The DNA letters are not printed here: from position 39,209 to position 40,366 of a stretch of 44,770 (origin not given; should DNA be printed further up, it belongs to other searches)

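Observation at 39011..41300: Translationally coupled pair of short two-domain serine recombinases, bracketed by a 15-nt direct repeat and extreme AT-rich DNA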

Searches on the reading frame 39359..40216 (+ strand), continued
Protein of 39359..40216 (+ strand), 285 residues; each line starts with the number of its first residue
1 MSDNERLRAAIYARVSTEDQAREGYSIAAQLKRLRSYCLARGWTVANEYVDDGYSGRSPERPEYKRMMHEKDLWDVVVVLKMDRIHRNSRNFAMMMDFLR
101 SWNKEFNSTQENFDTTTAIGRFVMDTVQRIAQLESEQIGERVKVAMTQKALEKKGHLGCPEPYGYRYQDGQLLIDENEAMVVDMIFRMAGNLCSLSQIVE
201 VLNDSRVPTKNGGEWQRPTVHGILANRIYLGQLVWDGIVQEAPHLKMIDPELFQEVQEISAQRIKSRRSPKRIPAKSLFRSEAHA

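Call 18: search_protein_families(library=pfam, proteins=[L035:10-960:+, L035:956-1786:+, L035:5369-5803:-, L055:7789-8352:+, L055:3601-4068:-], max_evalue=0.01)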
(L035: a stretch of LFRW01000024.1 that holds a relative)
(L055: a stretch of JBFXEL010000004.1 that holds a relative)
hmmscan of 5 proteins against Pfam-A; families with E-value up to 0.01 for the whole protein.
L035:10-960:+ (317 aa): 2 families
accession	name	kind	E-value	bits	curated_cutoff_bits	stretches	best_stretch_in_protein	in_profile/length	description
PF04894.17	Nre_N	-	4.5e-66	223.9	25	1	2-194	78-270/270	Archaeal Nre, N-terminal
PF04895.17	Nre_C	-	3.2e-41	140.1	27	1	208-316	2-110/110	Archaeal Nre, C-terminal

L035:956-1786:+ (277 aa): 1 family
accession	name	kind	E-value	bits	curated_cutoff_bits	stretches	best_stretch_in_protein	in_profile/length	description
PF04055.27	Radical_SAM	-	3.5e-13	50.5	29.5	1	39-202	2-160/166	Radical SAM superfamily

L035:5369-5803:- (144 aa): 3 families
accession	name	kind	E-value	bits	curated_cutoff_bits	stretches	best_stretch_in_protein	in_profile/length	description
PF01336.31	tRNA_anti-codon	-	9.9e-05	22.6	27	1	57-120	1-54/75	OB-fold nucleic acid binding domain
PF17244.8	CDC24_OB3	-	0.00012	22.4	25.4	1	56-108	8-54/216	Cell division control protein 24, OB domain 3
PF16900.11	REPA_OB_2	-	0.00024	21.5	27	1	45-103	1-61/98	Replication protein A OB domain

L055:7789-8352:+ (188 aa): 0 families

L055:3601-4068:- (155 aa): 0 families

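Call 20: search_protein_families(library=pfam, proteins=[L081:3906-4283:+, L081:4302-4598:+, L081:6315-6977:+, L081:4724-5575:+, L086:6949-7638:+, L070:7025-7510:+], max_evalue=0.01)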
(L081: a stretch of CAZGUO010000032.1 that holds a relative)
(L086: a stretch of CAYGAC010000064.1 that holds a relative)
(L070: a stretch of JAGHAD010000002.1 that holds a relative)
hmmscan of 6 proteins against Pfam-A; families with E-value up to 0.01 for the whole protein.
L081:3906-4283:+ (126 aa): 1 family
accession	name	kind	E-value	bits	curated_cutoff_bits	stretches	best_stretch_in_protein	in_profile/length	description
PF01201.27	Ribosomal_S8e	-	1.6e-41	142.1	30.2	1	4-125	1-133/133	Ribosomal protein S8e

L081:4302-4598:+ (99 aa): 1 family
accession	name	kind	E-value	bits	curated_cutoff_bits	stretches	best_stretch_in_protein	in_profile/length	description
PF01922.23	SRP19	-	1.9e-22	80.3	25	1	13-95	1-93/95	SRP19 protein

L081:6315-6977:+ (221 aa): 13 families
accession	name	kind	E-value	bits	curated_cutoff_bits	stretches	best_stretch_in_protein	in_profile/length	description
PF02254.24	TrkA_N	-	1.5e-25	90.2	23.8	1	3-121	1-116/116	TrkA-N domain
PF02080.26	TrkA_C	-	2.9e-18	66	27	1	151-217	2-70/71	TrkA-C domain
PF03435.24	Sacchrp_dh_NADP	-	6.2e-11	43.2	25.1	1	3-95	1-94/129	Saccharopine dehydrogenase NADP binding domain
PF03807.23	F420_oxidored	-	2.6e-07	31.6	21.6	1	3-102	2-93/94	NADP oxidoreductase coenzyme F420-dependent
PF13241.12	NAD_binding_7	-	1.3e-06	29.3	22.1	1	3-102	10-93/104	Putative NAD(P)-binding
PF23443.1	DUF7126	-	4.5e-06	27.3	28.7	1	45-128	19-97/102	Family of unknown function (DUF7126)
PF13460.12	NAD_binding_10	-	1.1e-05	25.9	27.2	1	8-99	3-95/184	NAD(P)H-binding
PF01408.29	GFO_IDH_MocA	-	1.2e-05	26.4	24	1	3-79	3-73/120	Oxidoreductase family, NAD-binding Rossmann fold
PF01488.26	Shikimate_DH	-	3.4e-05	24.4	24.3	1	3-78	15-85/138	Shikimate / quinate 5-dehydrogenase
PF01113.26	DapB_N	-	4.8e-05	23.9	25.6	1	1-91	1-90/124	Dihydrodipicolinate reductase, N-terminus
PF01262.27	AlaDh_PNT_C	-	0.001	19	23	1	3-75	31-99/214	Alanine dehydrogenase/PNT, C-terminal domain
PF00044.30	Gp_dh_N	-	0.0026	18.5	31.7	1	2-78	2-77/101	Glyceraldehyde 3-phosphate dehydrogenase, NAD binding domain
PF02558.23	ApbA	-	0.0066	16.5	22.2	1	3-77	1-75/150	Ketopantoate reductase PanE/ApbA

L081:4724-5575:+ (284 aa): 2 families
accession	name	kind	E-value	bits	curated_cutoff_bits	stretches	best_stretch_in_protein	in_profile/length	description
PF00239.26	Resolvase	-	7.6e-41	140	23.3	1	12-157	1-144/145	Resolvase, N terminal domain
PF07508.19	Recombinase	-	8.7e-26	90.6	21.1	1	179-266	1-102/102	Recombinase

L086:6949-7638:+ (230 aa): 2 families
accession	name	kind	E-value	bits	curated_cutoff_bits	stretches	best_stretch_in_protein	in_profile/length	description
PF00239.26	Resolvase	-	2.7e-29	102.5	23.3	1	4-147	2-142/145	Resolvase, N terminal domain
PF07508.19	Recombinase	-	3.3e-06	27.7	21.1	1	177-230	1-49/102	Recombinase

L070:7025-7510:+ (162 aa): 1 family
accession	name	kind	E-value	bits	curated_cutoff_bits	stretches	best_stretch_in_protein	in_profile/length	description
PF07508.19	Recombinase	-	2.5e-21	76.3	21.1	1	81-162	1-96/102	Recombinase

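Call 33: search_solved_structures(query=A1, max_evalue=0.001, show_alignments=1)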
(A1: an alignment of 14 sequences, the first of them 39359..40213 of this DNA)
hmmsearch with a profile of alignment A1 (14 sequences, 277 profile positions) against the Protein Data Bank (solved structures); distinct sequences matched with E-value up to 0.001: 19.
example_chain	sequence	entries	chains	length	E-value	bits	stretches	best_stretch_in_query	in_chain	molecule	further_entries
3bvp_A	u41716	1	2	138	1.1e-34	123.4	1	3-131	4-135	TP901-1 Integrase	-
3guv_A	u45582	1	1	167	1.9e-21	80.1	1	3-149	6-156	Site-specific recombinase, resolvase family protein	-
4m6f_A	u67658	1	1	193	3.8e-18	69.2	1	7-185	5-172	DNA-invertase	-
3uj3_X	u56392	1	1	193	2.3e-17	66.6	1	42-158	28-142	DNA-invertase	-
9iu2_A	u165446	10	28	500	1.3e-14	57.6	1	3-206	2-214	Integrase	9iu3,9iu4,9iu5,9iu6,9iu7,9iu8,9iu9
9dxh_A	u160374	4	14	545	5.1e-13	52.4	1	126-253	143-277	Resolvase homolog YokA | Site-specific recombinase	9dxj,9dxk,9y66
9dxd_A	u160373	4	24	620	6.1e-13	52.1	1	126-253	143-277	Resolvase homolog YokA,SPbeta prophage-derived uncharacterized protein YotN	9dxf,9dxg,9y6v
3g13_A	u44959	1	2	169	1.1e-12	51.4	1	2-154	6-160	Putative conjugative transposon recombinase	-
2mhc_A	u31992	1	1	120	1.4e-12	50.9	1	4-110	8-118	TnpX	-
2gm4_A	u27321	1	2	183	2e-10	43.9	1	7-142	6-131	Transposon gamma-delta resolvase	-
4kis_A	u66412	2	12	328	6.5e-10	42.2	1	154-265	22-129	Putative integrase [Bacteriophage A118] | A118 serine integrase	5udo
6dnw_A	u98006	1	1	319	7e-10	42.1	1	154-265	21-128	Putative integrase [Bacteriophage A118]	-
1gdr_A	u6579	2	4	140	7.4e-08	35.5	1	6-142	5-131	GAMMA DELTA-RESOLVASE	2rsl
1gdt_A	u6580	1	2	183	1.2e-07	34.8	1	6-143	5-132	PROTEIN (GAMMA DELTA RESOLVASE)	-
5cy1_A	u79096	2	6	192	2.1e-07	34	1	3-146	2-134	Transposon Tn3 resolvase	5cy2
6dgc_A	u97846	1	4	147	5.9e-06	29.2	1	2-83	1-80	ISC1926 TnpA C-terminal catalytic domain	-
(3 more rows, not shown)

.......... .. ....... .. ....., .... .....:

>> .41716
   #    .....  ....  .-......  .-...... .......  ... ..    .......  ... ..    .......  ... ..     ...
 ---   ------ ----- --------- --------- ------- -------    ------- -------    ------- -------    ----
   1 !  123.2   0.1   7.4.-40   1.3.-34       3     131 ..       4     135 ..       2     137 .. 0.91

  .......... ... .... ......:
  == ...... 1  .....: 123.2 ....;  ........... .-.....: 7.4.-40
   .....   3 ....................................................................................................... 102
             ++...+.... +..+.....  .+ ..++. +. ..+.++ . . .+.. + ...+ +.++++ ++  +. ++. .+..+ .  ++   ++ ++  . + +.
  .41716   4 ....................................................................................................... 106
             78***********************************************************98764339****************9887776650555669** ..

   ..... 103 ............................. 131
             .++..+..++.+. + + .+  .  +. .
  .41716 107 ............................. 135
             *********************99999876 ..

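Call 35: find_related_loci(query=A1, collection=viral_contigs, flank=6000)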
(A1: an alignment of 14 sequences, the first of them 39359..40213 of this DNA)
Query A1 (285 aa) in viral_contigs; peptide patterns used: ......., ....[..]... (x = any residue, [..] = any of these).
178 stretches matched a pattern; 152 encode a relative of the query (tblastn E <= 1e-3); the best 80 are kept; 79 distinct loci.
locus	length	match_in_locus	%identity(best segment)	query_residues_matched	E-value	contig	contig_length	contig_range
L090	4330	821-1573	63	7-257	6e-105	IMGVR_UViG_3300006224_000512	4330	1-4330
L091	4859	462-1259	56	1-266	4e-100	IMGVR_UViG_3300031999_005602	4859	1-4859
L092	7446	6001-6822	39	5-279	1e-58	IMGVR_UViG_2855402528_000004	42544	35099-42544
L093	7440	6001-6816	39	7-279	3e-57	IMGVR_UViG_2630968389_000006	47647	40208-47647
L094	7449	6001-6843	37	7-279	6e-54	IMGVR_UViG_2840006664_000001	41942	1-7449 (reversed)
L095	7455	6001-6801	38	7-263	1e-52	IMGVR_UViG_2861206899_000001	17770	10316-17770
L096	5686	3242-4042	36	7-263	9e-52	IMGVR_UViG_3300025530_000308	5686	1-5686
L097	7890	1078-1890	36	8-259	7e-49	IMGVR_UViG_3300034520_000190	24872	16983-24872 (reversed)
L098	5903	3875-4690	35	7-279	2e-48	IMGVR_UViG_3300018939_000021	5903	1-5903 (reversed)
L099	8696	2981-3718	40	3-239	2e-48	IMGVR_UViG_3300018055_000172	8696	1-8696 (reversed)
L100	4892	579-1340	37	10-258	2e-48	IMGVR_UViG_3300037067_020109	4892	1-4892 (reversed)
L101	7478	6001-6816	35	7-279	2e-46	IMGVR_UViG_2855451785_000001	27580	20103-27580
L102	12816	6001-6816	35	7-279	2e-46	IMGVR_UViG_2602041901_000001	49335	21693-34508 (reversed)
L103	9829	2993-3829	36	7-268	3e-46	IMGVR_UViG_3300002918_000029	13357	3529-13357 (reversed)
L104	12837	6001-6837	36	7-268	3e-46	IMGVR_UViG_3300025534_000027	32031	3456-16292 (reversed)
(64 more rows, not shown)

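Call 38: predict_structure(alignment_id=A1)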
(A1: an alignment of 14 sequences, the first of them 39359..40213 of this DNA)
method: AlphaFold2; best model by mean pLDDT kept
length: 285 residues; sequences in the alignment: 14
mean_pLDDT: 73.3   pTM: 0.42
mean pLDDT of the five models: 73.3, 68.2, 67.6, 67.2, 63.5
residues with pLDDT >= 90: 68; 70-90: 103; 50-70: 75; < 50: 39
segments of 3 or more residues with pLDDT < 50: 1-4, 83-85, 112-117, 153-158, 268-285
pLDDT, mean of each block of 10 residues (from residue 1): 67 69 67 85 88 61 84 85 55 74 78 48 55 56 56 48 83 89 94 93 91 89 91 78 89 90 62 45 39
secondary structure, 60 per line:
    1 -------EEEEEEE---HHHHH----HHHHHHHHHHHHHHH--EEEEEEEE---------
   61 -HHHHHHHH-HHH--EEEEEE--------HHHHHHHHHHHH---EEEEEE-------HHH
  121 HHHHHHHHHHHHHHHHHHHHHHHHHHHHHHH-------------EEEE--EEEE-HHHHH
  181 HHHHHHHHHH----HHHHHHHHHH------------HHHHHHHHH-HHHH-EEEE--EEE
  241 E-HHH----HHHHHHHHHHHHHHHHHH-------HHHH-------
elements in order: E8-14 H18-22 H27-41 E44-51 H62-69 E76-81 H90-101 E105-110 H118-151 E165-168 E171-174 H176-190 H195-204 H217-225 H227-230 E232-235 E238-241 H250-267 H275-278

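Call 40: search_protein_representatives(alignment_id=A1)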
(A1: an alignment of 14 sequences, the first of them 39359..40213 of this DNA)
Query: 14 sequences, 277 profile positions. Proteins with E-value up to 0.001 (for the whole library): 119027; up to 1e-10: 54534; up to 1e-30: 5752. The best 150 are listed.
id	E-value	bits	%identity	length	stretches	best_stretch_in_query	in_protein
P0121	1.4e-122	425.0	-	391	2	2-263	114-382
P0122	2.6e-113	394.5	-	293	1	2-263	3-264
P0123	1.0e-111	389.3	-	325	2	2-187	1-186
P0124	8.6e-111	386.3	-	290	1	2-266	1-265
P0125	2.1e-108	378.4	-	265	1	2-252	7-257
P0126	9.4e-101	353.4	-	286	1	2-269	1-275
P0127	9.7e-100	350.0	-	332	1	3-268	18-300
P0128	3.8e-99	348.1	-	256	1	2-201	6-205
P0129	4.0e-93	328.3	-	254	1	2-229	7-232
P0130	5.5e-91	321.3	-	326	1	2-261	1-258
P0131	7.1e-90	317.7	-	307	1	3-264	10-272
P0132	2.2e-89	316.1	-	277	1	3-260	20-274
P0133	3.4e-89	315.4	-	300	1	2-265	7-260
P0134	2.2e-88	312.8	-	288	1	5-258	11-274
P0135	4.9e-88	311.6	-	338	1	2-261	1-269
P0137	2.7e-86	305.9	-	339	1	3-267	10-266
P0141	2.2e-83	296.4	-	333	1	2-262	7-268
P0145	1.9e-81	290.0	-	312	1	2-263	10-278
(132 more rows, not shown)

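Call 42: fold_search(model_id=the predicted structure, library=pdb)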
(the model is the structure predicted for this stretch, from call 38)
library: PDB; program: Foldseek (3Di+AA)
matches with E <= 10: 1096; with E <= 0.001: 21
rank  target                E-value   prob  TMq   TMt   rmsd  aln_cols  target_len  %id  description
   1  9dxh_A                1.4e-13  1.00  0.36  0.20  14.0       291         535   23  attPmm and attBmm bound serine integrase complex in the pre-rotation state (released 2026-01-21)
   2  9y66_C                1.2e-12  1.00  0.33  0.19  16.2       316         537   23  attLsym bound serine integrase complex in the dimeric state (released 2026-02-04)
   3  9y66_A                1.7e-12  1.00  0.37  0.21  15.7       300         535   22  attLsym bound serine integrase complex in the dimeric state (released 2026-02-04)
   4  9dxd_A                2.3e-12  1.00  0.34  0.19  14.1       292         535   24  attLmm bound serine integrase and RDF complex in the pre-rotation state (released 2026-01-21)
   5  9iu2_A                4.0e-12  1.00  0.34  0.21  13.4       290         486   22  Cryo-EM structure of the large serine recombinase Bxb1 in complex with attP and attB (GT/TT CDN) in the pre-strand exc (released 2026-03-04)
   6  9dxf_A                5.0e-12  1.00  0.37  0.21  14.3       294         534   24  attLmm bound serine integrase and RDF complex in the post-rotation state (released 2026-01-21)
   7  4bqq_B                5.9e-07  1.00  0.33  0.29  12.8       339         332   18  Protein crystal structure of the N-terminal and recombinase domains of the Streptomyces temperate phage serine recombi (released 2013-06-12)
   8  3bvp_A                1.6e-06  1.00  0.32  0.62   7.7       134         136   36  Crystal Structure of the N-terminal Catalytic Domain of TP901-1 Integrase (released 2008-08-12)
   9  3bvp_B                3.2e-06  1.00  0.30  0.62   7.6       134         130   34  Crystal Structure of the N-terminal Catalytic Domain of TP901-1 Integrase (released 2008-08-12)
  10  4kis_A                1.2e-05  1.00  0.34  0.31   5.2       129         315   21  Crystal Structure of a LSR-DNA Complex (released 2013-07-10)
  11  4kis_B                2.3e-05  1.00  0.32  0.30   2.6       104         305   24  Crystal Structure of a LSR-DNA Complex (released 2013-07-10)
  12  4kis_C                3.1e-05  1.00  0.33  0.31   2.6       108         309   23  Crystal Structure of a LSR-DNA Complex (released 2013-07-10)
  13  6dnw_A                4.2e-05  1.00  0.32  0.39   2.7       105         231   23  Sequence Requirements of the Listeria innocua prophage attP site (released 2018-10-03)
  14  3g13_A                7.3e-05  1.00  0.29  0.51   7.9       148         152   24  Crystal structure of putative conjugative transposon recombinase from Clostridium difficile (released 2009-02-10)
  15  6dgc_B                9.9e-05  1.00  0.31  0.60   9.2       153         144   22  Crystal structure of the C-terminal catalytic domain of ISC1926 TnpA, an IS607-like serine recombinase (released 2018-07-18)
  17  6dgc_A                1.6e-04  1.00  0.31  0.58   8.8       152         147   25  Crystal structure of the C-terminal catalytic domain of ISC1926 TnpA, an IS607-like serine recombinase (released 2018-07-18)
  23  3ilx_A                4.1e-03  1.00  0.28  0.54   8.1       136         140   20  Crystal structure of First ORF in transposon ISC1904 from Sulfolobus solfataricus P2 (released 2009-08-25)
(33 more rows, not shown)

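Call 59: search_protein_families(library=pfam, proteins=[L063:2098-3636:+, L063:1133-2080:+, L065:826-2367:+], max_evalue=0.001)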
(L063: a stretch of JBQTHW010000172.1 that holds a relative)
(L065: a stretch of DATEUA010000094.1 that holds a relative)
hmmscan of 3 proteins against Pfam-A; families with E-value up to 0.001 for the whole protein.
L063:2098-3636:+ (513 aa): 2 families
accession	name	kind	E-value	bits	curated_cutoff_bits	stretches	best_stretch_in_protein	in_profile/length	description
PF00239.26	Resolvase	-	1.1e-36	126.5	23.3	1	242-387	1-144/145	Resolvase, N terminal domain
PF07508.19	Recombinase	-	5.8e-21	75.1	21.1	1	409-490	1-96/102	Recombinase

L063:1133-2080:+ (316 aa): 2 families
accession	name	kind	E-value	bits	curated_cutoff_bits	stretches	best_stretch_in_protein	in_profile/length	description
PF00239.26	Resolvase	-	6.9e-39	133.7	23.3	1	47-191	1-143/145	Resolvase, N terminal domain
PF07508.19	Recombinase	-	5.7e-18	65.5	21.1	1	216-301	3-102/102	Recombinase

L065:826-2367:+ (514 aa): 2 families
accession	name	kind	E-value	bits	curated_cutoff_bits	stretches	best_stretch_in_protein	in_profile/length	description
PF00239.26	Resolvase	-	6.4e-36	124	23.3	1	242-387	1-144/145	Resolvase, N terminal domain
PF07508.19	Recombinase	-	6.6e-19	68.5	21.1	1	411-493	3-99/102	Recombinase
